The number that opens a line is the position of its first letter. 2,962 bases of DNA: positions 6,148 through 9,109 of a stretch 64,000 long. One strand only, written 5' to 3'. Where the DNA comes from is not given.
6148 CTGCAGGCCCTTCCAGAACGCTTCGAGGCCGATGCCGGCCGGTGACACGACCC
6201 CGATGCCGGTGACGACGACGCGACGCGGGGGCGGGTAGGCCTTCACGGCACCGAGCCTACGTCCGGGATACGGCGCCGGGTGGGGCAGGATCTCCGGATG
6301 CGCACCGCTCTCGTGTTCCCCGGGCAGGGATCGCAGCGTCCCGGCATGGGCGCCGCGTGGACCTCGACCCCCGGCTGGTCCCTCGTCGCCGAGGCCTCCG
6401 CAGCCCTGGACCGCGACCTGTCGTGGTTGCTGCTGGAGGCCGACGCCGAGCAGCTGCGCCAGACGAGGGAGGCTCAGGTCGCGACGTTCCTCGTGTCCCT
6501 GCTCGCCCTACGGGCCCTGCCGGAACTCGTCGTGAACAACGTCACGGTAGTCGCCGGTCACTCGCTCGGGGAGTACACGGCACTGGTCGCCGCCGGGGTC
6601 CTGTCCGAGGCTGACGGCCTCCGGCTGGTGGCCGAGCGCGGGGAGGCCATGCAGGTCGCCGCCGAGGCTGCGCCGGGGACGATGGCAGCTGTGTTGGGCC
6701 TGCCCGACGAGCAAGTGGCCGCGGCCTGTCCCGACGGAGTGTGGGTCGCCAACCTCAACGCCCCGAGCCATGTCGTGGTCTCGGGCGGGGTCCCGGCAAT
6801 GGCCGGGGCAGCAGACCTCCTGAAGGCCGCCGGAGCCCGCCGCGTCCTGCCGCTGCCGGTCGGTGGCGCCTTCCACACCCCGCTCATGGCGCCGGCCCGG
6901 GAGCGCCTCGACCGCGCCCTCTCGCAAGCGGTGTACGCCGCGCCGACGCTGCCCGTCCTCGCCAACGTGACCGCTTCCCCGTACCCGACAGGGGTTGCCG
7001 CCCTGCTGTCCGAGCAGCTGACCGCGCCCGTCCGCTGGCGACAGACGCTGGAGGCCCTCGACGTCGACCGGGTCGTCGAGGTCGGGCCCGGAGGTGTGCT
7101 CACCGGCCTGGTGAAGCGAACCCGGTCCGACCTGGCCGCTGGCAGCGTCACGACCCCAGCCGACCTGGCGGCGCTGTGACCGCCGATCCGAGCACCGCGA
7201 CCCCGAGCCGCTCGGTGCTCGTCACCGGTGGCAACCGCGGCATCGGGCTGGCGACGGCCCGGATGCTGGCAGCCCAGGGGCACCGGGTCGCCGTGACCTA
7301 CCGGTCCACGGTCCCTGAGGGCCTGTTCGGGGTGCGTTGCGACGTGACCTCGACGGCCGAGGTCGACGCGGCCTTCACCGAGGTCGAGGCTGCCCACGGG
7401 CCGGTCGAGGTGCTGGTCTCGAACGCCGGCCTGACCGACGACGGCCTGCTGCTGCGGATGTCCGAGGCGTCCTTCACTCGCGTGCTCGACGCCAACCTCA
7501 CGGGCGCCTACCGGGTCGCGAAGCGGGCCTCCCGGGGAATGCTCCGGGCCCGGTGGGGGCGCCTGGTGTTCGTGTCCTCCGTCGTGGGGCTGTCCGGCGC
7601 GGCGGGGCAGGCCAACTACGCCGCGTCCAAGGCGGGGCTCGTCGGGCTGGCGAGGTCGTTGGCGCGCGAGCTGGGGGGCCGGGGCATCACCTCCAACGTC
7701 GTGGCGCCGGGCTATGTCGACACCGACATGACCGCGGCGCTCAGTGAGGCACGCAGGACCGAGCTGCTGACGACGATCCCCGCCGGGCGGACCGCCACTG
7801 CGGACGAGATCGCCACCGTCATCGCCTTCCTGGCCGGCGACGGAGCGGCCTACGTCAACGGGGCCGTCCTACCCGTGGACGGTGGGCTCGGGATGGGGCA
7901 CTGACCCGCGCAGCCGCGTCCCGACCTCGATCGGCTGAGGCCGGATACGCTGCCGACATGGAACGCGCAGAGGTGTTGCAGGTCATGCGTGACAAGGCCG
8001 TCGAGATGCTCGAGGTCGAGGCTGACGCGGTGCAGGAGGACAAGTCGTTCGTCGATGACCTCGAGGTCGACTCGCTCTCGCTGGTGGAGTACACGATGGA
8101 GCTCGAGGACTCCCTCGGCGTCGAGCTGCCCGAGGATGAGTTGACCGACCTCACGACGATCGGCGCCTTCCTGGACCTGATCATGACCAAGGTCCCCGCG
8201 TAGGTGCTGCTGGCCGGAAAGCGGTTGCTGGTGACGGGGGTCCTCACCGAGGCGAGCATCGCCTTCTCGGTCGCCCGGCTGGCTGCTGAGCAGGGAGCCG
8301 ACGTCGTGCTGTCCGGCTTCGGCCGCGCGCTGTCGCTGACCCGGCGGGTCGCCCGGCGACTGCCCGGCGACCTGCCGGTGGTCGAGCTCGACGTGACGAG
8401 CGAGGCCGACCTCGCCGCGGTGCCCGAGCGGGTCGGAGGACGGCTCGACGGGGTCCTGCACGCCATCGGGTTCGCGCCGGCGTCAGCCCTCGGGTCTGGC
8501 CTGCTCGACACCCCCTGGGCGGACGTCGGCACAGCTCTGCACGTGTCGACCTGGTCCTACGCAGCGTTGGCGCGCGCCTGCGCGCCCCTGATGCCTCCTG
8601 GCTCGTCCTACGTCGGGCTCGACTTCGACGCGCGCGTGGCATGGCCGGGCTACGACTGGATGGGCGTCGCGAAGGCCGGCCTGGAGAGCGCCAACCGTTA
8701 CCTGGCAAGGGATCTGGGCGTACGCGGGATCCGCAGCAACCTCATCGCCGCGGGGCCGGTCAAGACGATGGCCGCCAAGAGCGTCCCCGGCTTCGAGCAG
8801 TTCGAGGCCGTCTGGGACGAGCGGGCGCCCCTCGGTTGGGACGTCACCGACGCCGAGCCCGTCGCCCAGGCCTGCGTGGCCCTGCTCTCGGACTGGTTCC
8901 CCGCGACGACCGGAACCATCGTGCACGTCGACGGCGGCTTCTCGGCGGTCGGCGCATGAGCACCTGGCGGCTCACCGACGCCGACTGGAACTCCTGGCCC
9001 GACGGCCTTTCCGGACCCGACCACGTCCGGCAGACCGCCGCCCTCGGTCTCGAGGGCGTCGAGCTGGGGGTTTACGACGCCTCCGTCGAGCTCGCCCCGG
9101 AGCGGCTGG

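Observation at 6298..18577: A 12-kb same-strand string of 16 genes couples FAS-II genes to sugar-type enzymes, an ABC importer and a nucleoside hydrolase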

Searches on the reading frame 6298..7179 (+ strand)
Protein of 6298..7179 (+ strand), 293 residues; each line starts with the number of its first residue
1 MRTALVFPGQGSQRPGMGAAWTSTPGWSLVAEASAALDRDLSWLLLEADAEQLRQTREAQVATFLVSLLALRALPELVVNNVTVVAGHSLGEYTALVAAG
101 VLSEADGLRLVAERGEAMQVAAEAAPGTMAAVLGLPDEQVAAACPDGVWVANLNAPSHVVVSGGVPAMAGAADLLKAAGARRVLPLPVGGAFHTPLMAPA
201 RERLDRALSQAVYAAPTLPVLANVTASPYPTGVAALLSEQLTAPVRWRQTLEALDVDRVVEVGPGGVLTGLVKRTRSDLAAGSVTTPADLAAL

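Call 5: search_protein_families(library=pfam, proteins=[window:6298-7179:+])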
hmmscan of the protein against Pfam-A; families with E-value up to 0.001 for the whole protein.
window:6298-7179:+ (293 aa): 1 family
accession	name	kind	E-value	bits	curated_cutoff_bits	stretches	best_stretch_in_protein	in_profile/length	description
PF00698.26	Acyl_transf_1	-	1.5e-31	110.6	32.7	1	6-278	3-281/319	Acyl transferase domain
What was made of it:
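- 6298..7179 (+): Dedicated malonyl-CoA:ACP transacylase (fabD'). Pfam Acyl_transf_1 (call 5).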

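Call 8: search_protein_families(library=ncbifam, proteins=[window:6298-7179:+], max_evalue=0.00001)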
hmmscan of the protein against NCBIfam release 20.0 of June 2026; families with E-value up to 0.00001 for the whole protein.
window:6298-7179:+ (293 aa): 8 families
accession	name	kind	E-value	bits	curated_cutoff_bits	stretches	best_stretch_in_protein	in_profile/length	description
TIGR00128.1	fabD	equivalog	2.1e-76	257.2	260.9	1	1-278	1-289/290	ACP S-malonyltransferase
TIGR03131.1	malonate_mdcH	equivalog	3.2e-60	204.1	297.9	1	4-284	2-284/297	malonate decarboxylase subunit epsilon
NF045894.1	PKS_plus_SDR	equivalog_domain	5.1e-46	156.9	1740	1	2-276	531-815/1515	type I polyketide synthase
TIGR02813.1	omega_3_PfaA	subfamily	2.5e-36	124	1010.1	1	48-278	642-882/2582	polyketide-type polyunsaturated fatty acid synthase PfaA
NF037941.1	PKS_NbtC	equivalog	2.3e-16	59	1150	1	2-211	96-310/1027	nocobactin polyketide synthase NbtC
NF037940.1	PKS_MbtD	equivalog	3.3e-16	58.6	1150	1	2-232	91-325/978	mycobactin polyketide synthase MbtD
NF041183.1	Pks2_ls1_myc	equivalog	5.1e-11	40.2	2400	1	5-280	535-818/2086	sulfolipid-1 biosynthesis phthioceranic/hydroxyphthioceranic acid synthase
NF040607.1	mycolic_Pks13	equivalog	9.5e-08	29.9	2100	1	6-220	668-889/1680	polyketide synthase Pks13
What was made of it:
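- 6298..7179 (+): TIGR00128 scores 257.2, below the 260.9 cutoff (call 8).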

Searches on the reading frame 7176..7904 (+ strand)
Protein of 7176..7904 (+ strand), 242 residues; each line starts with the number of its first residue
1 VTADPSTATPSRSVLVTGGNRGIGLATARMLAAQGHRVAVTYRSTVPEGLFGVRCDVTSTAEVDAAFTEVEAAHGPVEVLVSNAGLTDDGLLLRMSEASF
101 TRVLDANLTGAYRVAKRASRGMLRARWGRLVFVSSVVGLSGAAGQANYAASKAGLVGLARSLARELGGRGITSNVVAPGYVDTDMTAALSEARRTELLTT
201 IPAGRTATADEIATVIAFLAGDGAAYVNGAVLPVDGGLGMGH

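Call 5: search_protein_families(library=pfam, proteins=[window:7176-7904:+])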
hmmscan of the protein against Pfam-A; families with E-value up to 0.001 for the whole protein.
window:7176-7904:+ (242 aa): 4 families
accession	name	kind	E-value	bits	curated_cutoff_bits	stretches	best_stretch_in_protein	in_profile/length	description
PF13561.12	adh_short_C2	-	3.7e-55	187.5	27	1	20-238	5-235/236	Enoyl-(Acyl carrier protein) reductase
PF00106.31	adh_short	-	4.6e-49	167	26.6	1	13-192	2-193/195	short chain dehydrogenase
PF08659.16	KR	-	3.2e-20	73.2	22.6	1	53-164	58-165/180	KR domain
PF01370.27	Epimerase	-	1.2e-06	28.5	20.9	1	14-179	1-176/240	NAD dependent epimerase/dehydratase family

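Call 8: search_protein_families(library=ncbifam, proteins=[window:7176-7904:+], max_evalue=0.00001)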
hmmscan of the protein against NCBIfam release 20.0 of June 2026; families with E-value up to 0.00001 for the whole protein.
window:7176-7904:+ (242 aa): 222 families (the best 25 are shown)
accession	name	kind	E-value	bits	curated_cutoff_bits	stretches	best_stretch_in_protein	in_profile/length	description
NF040605.2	mycolic_FabG1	exception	2.6e-111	371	420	1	11-242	1-233/233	3-oxoacyl-ACP reductase FabG1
TIGR01830.1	3oxo_ACP_reduc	equivalog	1.6e-81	273.5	297.75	1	14-238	1-238/239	3-oxoacyl-[acyl-carrier-protein] reductase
NF004197.0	PRK05653.1-1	equivalog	1.6e-73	247.4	332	1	12-240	8-248/249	3-oxoacyl-ACP reductase FabG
NF009466.0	PRK12826.1-2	subfamily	3.8e-69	232.9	222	1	11-238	3-244/248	3-oxoacyl-ACP reductase FabG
TIGR01829.1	AcAcCoA_reduct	subfamily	1.2e-63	215.1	302.1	1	14-240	3-242/242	acetoacetyl-CoA reductase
NF004199.0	PRK05653.1-4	equivalog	2.6e-62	210.6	301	1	12-240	6-247/247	3-oxoacyl-ACP reductase FabG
NF004198.0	PRK05653.1-3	equivalog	2.6e-61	207.2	296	1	11-239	7-247/248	3-oxoacyl-ACP reductase FabG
NF009464.0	PRK12824.1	subfamily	3.1e-61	207.2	269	1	12-240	3-244/245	3-oxoacyl-ACP reductase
NF053542.1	FlxB_rubin_SDR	equivalog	1.5e-57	195.1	340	1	14-238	3-239/239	flexirubin biosynthesis SDR family reductase FlxB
NF004200.0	PRK05653.1-5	equivalog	2.3e-57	194.3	273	1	12-238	3-241/242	3-oxoacyl-ACP reductase FabG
NF009547.0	PRK12936.1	subfamily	1.6e-54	185.1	436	1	11-240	6-244/245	3-ketoacyl-(acyl-carrier-protein) reductase NodG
NF042966.1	AcAcCoAred_PhaB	equivalog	2.4e-51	174.7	436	1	12-236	9-236/240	acetoacetyl-CoA reductase PhaB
NF005559.1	PRK07231.1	subfamily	2e-50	171.6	215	1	12-238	5-247/249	glucose 1-dehydrogenase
NF047420.2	EF_P_mod_YmfI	equivalog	2.3e-50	171.5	238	1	14-238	2-235/236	elongation factor P 5-aminopentanone reductase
NF005067.0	PRK06484.1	equivalog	2.8e-50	171.3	713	1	7-238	5-251/524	short chain dehydrogenase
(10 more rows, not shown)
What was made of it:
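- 7176..7904 (+): 3-oxoacyl-ACP reductase, housekeeping FabG1 type. NCBIfam FabG1 371 bits; subfamily NF009466 scores 232.9, above the 222 cutoff (call 8).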

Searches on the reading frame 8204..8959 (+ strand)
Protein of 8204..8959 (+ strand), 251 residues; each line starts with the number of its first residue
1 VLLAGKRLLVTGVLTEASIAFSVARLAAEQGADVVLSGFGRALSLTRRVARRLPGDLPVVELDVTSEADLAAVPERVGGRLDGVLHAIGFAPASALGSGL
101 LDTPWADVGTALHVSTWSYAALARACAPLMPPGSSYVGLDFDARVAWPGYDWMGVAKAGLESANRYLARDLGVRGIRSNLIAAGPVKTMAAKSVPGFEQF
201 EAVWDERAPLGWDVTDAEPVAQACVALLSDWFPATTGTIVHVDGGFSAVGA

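Call 5: search_protein_families(library=pfam, proteins=[window:8204-8959:+])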
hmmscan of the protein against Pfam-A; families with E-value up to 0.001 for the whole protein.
window:8204-8959:+ (251 aa): 2 families
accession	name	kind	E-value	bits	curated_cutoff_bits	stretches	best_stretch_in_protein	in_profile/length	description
PF13561.12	adh_short_C2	-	3.7e-66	223.5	27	1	12-247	1-236/236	Enoyl-(Acyl carrier protein) reductase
PF00106.31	adh_short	-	7.9e-09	35.7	26.6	1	8-194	3-190/195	short chain dehydrogenase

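Call 8: search_protein_families(library=ncbifam, proteins=[window:8204-8959:+], max_evalue=0.00001)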
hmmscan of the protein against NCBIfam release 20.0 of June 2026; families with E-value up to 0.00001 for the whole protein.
window:8204-8959:+ (251 aa): 85 families (the best 25 are shown)
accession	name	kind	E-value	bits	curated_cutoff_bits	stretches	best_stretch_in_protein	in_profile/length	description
NF005908.0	PRK07889.1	equivalog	7.9e-121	402.6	299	1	2-250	4-255/256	enoyl-ACP reductase FabI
NF040631.2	InhA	exception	4.3e-97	324.7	430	1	2-245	2-257/257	NADH-dependent enoyl-ACP reductase InhA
NF005717.0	PRK07533.1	equivalog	2.4e-48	165.1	337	1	2-249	8-258/259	enoyl-ACP reductase FabI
NF005422.0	PRK06997.1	equivalog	8.3e-48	163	440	1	2-250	3-255/262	enoyl-ACP reductase FabI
NF006266.0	PRK08415.1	equivalog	1.5e-45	155.7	441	1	1-250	1-253/274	enoyl-ACP reductase FabI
NF006019.0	PRK08159.1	equivalog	4e-45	154.1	452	1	2-250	7-258/272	enoyl-ACP reductase FabI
NF006369.1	PRK08594.1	equivalog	1.2e-43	149.3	370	1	2-249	3-255/256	enoyl-ACP reductase FabI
NF004748.0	PRK06079.1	equivalog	4.4e-43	147.3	362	1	1-245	3-248/252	enoyl-ACP reductase FabI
NF006428.0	PRK08690.1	equivalog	5.1e-41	140.6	462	1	2-247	3-253/261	enoyl-ACP reductase FabI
NF005078.0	PRK06505.1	equivalog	7.8e-41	140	446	1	2-249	4-254/271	enoyl-ACP reductase FabI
NF005938.0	PRK07984.1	equivalog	3.1e-40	138.1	477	1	2-248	3-253/262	enoyl-ACP reductase FabI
NF005615.0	PRK07370.1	equivalog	1.5e-39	135.8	391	1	3-250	5-258/259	enoyl-ACP reductase FabI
NF005145.0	PRK06603.1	equivalog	1.3e-35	123.1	456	1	2-250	5-256/260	enoyl-ACP reductase FabI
NF004957.0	PRK06300.1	equivalog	3.8e-23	82.2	356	1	76-250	115-289/299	enoyl-[acyl-carrier-protein] reductase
NF005559.1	PRK07231.1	subfamily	4.2e-16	59.2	215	1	3-246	2-247/249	glucose 1-dehydrogenase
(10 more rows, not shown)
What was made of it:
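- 8204..8959 (+): Enoyl-ACP reductase, InhA/FabI type; an extra or relocated copy. NF005908 scores 402.6, above the 299 cutoff (call 8).
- On InhA/FabI enoyl-ACP reductase (gene 8204-8959): The InhA exception model scores 324.7, below 430 (call 8).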

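Call 54: find_homologous_proteins(query=window:8204-8959:+, max_evalue=1e-30)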
Query window:8204-8959:+ (251 aa): 8000 proteins with E <= 1e-30 among 8000 candidates; the best 120 are listed.
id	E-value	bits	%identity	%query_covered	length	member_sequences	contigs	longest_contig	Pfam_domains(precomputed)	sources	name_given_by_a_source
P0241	4.9e-158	542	100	100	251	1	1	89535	PF13561.13,PF00106.32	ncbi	-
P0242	8.7e-151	519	96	100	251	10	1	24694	PF13561.13,PF00106.32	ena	-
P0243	2.2e-150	517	95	100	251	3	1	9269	PF13561.13,PF00106.32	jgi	-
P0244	4.8e-143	493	91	100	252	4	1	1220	PF13561.13,PF00106.32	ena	-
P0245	6.1e-143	493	90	100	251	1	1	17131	PF13561.13,PF00106.32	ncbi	-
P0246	1.6e-141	488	90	99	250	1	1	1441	PF13561.13,PF00106.32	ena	-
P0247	1.4e-140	485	89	100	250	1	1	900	PF13561.13,PF00106.32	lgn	-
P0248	2.5e-139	481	88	100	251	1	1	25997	PF13561.13,PF00106.32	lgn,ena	-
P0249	6.1e-138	477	89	99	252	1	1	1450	PF13561.13,PF00106.32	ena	-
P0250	1.2e-137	476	88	100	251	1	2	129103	PF13561.13,PF00106.32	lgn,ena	-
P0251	4.4e-137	474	88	100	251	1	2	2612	PF13561.13,PF00106.32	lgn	-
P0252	9.2e-137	473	87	100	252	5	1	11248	PF13561.13,PF00106.32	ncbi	-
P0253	5.1e-135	467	88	100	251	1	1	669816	PF13561.13,PF00106.32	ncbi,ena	-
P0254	5.8e-133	460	86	99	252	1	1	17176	PF13561.13,PF00106.32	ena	-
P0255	5.3e-131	454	81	100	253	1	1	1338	PF13561.13,PF00106.32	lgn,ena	-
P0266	1.7e-129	449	81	100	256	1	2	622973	PF13561.13,PF00106.32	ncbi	-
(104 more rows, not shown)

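Call 55: find_encoding_contigs(protein=P0266, flank=8000, max_places=1)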
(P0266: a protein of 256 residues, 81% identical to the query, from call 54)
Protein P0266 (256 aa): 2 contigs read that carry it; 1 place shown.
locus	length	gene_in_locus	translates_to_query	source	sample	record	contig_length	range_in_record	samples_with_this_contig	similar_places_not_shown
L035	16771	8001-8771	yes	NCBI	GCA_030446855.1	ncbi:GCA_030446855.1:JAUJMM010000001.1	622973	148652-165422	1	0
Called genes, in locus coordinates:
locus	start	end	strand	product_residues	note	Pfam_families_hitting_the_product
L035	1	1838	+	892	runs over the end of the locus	PF00311:PEPcase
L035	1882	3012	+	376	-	PF13556:HTH_30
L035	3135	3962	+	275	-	PF00698:Acyl_transf_1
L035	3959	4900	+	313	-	PF00108:Thiolase_N, PF08545:ACP_syn_III, PF08541:ACP_syn_III_C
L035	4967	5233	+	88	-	PF00550:PP-binding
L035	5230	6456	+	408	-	PF00109:ketoacyl-synt, PF00108:Thiolase_N (faint), PF02801:Ketoacyl-synt_C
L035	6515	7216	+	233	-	PF00106:adh_short, PF01370:Epimerase (weak), PF13561:adh_short_C2, PF08659:KR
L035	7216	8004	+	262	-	PF00561:Abhydrolase_1 (weak)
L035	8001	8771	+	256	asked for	PF00106:adh_short, PF13561:adh_short_C2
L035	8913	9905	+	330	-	-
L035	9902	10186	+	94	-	-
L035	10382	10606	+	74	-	PF07866:DUF1653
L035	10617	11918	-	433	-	PF03109:ABC1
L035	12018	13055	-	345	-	PF00899:ThiF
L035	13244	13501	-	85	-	PF18930:DUF5679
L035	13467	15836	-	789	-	PF00989:PAS (weak), PF00512:HisKA, PF02518:HATPase_c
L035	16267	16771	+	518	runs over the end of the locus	-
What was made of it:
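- On Housekeeping type-II FAS operon (fabD-fabH-acpP-fabF): The canonical operon with fabH is found elsewhere in a related genome (call 55).
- It holds fabD-fabH-acpP-fabF-fabG-x-fabI (call 55). A related genome has a separate canonical fabD-fabH-acpP-fabF-fabG-fabI operon on the same contig (call 55).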

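Call 72: find_related_loci(query=L035:5230-6456:+, collection=metagenome_contigs, flank=7000)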
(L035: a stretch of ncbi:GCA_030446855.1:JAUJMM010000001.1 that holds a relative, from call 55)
Query L035:5230-6456:+ (408 aa) in metagenome_contigs; peptide patterns used: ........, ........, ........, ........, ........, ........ (x = any residue, [..] = any of these).
600 stretches matched a pattern (row limit reached: there are more); 338 encode a relative of the query (tblastn E <= 1e-3); the best 80 are kept; 80 distinct loci.
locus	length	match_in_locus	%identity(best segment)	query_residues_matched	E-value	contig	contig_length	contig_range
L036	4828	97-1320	90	1-408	0e+0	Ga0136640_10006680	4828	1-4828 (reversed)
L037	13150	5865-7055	87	12-408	0e+0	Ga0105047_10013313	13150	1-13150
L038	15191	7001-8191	87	12-408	0e+0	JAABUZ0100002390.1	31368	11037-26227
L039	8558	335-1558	89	1-408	0e+0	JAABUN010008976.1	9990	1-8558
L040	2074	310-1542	86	1-408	0e+0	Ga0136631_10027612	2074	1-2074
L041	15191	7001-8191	83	12-408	0e+0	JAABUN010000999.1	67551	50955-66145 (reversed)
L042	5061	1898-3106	89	6-408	0e+0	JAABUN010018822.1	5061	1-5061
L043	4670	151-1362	85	5-408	0e+0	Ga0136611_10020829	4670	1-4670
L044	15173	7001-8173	84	11-401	0e+0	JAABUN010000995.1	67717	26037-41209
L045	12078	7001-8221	86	1-408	0e+0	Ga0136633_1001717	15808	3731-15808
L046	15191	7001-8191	86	12-408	0e+0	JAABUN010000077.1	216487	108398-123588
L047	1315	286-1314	87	2-344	0e+0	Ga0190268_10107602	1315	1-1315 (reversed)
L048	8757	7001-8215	83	1-406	0e+0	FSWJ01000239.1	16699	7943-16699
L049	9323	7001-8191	79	12-408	0e+0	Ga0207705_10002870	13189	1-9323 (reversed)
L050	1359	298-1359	78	2-356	0e+0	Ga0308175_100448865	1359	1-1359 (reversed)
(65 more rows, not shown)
